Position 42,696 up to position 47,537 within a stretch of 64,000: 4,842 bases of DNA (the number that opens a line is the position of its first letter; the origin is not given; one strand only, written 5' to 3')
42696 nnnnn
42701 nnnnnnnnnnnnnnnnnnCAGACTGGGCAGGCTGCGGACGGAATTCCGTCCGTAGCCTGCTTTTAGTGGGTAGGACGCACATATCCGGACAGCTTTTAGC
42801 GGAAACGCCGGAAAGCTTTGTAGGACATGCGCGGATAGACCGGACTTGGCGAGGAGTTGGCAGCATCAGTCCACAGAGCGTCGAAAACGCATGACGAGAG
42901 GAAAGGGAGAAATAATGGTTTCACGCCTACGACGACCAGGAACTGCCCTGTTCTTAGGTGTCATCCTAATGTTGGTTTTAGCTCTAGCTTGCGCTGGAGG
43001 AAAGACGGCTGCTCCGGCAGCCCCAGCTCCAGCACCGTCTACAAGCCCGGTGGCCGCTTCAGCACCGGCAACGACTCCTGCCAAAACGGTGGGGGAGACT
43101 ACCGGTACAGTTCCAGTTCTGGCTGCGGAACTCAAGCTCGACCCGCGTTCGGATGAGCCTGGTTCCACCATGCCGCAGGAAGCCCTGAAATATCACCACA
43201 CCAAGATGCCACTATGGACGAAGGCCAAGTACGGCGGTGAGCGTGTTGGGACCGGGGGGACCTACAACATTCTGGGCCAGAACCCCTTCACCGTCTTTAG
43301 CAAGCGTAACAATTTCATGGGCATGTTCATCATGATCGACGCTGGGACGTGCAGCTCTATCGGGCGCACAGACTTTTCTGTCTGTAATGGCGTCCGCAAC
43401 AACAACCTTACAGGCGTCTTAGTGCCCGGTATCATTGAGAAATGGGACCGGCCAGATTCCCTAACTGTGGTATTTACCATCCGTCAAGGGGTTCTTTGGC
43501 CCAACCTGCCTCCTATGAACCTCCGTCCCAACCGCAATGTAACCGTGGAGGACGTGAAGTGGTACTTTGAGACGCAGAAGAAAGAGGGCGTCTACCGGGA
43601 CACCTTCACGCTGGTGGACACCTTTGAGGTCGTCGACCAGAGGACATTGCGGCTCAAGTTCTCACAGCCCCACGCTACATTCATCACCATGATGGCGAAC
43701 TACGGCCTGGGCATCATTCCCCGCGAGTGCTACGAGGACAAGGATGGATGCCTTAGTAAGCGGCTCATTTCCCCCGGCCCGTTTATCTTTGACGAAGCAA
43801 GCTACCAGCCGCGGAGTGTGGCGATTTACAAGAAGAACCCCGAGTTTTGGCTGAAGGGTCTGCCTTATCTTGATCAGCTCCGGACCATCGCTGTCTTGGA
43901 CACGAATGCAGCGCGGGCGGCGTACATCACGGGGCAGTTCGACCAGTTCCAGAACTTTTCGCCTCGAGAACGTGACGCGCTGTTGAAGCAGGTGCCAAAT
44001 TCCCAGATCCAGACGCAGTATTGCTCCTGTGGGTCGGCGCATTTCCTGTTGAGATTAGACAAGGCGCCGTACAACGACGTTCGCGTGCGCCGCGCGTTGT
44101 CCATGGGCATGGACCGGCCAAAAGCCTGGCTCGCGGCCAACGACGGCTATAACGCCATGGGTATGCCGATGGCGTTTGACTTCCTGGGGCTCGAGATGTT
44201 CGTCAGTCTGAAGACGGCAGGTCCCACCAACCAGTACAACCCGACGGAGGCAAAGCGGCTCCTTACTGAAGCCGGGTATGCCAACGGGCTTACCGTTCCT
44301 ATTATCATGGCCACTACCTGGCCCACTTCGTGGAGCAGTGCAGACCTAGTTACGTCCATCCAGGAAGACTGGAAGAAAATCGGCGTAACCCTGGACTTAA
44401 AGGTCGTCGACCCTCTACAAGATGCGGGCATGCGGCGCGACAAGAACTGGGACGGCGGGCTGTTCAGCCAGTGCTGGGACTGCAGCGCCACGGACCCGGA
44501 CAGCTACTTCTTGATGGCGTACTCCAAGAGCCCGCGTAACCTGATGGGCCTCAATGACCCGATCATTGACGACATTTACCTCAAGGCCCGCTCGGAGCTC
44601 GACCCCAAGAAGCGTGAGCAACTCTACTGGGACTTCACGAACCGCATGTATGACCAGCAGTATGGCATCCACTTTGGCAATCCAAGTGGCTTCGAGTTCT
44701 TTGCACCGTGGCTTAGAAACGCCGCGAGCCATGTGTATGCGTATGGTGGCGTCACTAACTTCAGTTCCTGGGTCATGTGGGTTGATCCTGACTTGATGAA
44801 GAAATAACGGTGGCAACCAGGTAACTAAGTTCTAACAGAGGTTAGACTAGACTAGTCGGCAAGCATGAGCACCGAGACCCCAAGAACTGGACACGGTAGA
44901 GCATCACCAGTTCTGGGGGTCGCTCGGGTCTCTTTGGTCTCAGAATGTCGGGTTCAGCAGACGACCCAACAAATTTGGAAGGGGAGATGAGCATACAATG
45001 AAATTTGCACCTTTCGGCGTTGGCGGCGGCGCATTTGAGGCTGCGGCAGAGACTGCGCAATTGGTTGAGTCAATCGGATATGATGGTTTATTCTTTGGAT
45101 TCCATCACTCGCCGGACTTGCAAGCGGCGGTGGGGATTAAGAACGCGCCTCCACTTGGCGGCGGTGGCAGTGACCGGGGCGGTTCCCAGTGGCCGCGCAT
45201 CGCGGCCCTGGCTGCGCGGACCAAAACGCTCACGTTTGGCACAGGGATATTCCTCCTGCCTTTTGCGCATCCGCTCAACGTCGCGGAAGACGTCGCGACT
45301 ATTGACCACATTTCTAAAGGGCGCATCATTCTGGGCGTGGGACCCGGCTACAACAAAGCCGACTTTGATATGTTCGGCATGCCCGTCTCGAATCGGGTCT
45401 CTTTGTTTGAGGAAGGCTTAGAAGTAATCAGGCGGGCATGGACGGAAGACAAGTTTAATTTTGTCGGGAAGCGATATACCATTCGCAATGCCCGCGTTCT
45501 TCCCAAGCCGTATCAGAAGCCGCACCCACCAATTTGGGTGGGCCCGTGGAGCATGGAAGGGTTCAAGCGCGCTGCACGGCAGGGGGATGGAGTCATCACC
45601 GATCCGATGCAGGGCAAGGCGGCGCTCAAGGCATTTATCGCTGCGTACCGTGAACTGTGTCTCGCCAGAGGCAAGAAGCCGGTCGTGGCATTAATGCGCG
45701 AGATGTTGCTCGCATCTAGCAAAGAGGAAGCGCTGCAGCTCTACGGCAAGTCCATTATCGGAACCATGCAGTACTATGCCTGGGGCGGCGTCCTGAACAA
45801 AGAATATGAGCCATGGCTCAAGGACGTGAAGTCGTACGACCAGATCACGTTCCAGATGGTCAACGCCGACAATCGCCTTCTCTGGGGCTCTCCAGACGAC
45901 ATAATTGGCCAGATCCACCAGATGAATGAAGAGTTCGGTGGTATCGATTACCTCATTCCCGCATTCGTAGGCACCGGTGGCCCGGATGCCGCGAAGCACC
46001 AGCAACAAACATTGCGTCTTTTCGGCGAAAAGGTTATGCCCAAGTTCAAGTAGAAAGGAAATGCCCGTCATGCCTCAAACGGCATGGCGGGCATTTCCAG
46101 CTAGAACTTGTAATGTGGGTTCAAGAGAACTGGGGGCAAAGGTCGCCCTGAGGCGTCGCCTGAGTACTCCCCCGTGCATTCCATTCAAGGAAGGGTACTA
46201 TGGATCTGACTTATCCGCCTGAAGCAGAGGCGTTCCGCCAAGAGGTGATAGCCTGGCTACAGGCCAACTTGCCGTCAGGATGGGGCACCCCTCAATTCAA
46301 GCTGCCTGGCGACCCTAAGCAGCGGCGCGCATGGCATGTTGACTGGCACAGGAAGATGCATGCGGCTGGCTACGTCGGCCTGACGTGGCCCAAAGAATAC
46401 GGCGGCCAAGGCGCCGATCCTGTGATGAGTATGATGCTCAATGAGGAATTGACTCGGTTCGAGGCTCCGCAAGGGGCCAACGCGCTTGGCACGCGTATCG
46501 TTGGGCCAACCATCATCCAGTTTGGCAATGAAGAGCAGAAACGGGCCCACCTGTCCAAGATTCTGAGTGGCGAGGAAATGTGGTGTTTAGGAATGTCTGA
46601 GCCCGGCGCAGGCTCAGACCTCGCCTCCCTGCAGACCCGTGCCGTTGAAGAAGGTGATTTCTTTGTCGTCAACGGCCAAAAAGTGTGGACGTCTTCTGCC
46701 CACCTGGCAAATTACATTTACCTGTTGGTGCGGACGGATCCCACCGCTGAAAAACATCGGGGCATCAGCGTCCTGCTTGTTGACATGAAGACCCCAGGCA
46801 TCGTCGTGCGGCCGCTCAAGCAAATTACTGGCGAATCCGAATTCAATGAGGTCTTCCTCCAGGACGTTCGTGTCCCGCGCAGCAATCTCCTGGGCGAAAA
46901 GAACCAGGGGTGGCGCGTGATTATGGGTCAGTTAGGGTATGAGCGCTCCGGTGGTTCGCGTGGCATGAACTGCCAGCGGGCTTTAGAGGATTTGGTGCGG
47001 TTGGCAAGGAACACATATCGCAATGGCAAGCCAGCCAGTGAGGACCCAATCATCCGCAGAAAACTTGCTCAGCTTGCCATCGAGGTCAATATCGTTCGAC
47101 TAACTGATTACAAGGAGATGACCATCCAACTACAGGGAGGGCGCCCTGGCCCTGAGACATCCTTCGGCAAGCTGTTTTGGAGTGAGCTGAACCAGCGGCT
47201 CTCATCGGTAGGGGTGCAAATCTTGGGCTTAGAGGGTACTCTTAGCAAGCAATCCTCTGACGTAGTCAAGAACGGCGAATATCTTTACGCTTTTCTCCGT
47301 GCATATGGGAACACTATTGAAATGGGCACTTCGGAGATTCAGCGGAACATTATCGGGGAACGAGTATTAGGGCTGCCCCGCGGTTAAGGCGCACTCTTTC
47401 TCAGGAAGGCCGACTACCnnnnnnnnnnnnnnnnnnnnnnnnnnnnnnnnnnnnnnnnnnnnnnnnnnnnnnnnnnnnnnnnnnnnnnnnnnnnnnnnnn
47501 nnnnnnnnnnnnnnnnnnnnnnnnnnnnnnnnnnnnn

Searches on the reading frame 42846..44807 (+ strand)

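Call 7: search_protein_families(library=pfam, proteins=[window:42846-44807:+])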
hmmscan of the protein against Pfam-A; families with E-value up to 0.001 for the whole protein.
window:42846-44807:+ (653 aa): 1 family
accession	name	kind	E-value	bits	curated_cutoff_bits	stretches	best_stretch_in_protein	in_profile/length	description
PF00496.27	SBP_bac_5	-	9.4e-51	173.5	32.4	1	192-563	2-365/368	Bacterial extracellular solute-binding proteins, family 5 Middle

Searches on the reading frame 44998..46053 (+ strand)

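Call 7: search_protein_families(library=pfam, proteins=[window:44998-46053:+])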
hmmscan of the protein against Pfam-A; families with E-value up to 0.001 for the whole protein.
window:44998-46053:+ (351 aa): 1 family
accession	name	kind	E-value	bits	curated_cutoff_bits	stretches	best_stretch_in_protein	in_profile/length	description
PF00296.26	Bac_luciferase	-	4.6e-55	187.6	27.9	1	10-311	18-308/314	Luciferase-like monooxygenase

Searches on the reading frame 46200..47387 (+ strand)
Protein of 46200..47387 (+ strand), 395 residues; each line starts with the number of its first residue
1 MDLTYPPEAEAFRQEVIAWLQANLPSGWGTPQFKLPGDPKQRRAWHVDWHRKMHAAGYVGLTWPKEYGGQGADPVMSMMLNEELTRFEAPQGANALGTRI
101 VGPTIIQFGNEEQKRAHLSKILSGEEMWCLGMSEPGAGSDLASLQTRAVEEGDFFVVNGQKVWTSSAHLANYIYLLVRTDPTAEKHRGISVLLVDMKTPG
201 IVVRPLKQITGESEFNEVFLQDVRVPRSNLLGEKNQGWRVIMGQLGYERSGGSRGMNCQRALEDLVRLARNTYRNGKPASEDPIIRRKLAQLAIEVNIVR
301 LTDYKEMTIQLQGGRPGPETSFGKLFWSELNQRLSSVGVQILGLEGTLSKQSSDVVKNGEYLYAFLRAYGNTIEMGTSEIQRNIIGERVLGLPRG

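Call 7: search_protein_families(library=pfam, proteins=[window:46200-47387:+])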
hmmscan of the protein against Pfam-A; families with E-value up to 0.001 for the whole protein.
window:46200-47387:+ (395 aa): 3 families
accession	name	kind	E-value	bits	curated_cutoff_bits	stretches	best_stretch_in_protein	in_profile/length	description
PF00441.29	Acyl-CoA_dh_1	-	6.1e-26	91.8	22.4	1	235-390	1-150/150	Acyl-CoA dehydrogenase, C-terminal domain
PF02770.24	Acyl-CoA_dh_M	-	1.1e-21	77.2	33.3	1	129-223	1-97/97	Acyl-CoA dehydrogenase, middle domain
PF02771.21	Acyl-CoA_dh_N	-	1.9e-19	70.6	22.9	1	41-125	28-113/113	Acyl-CoA dehydrogenase, N-terminal domain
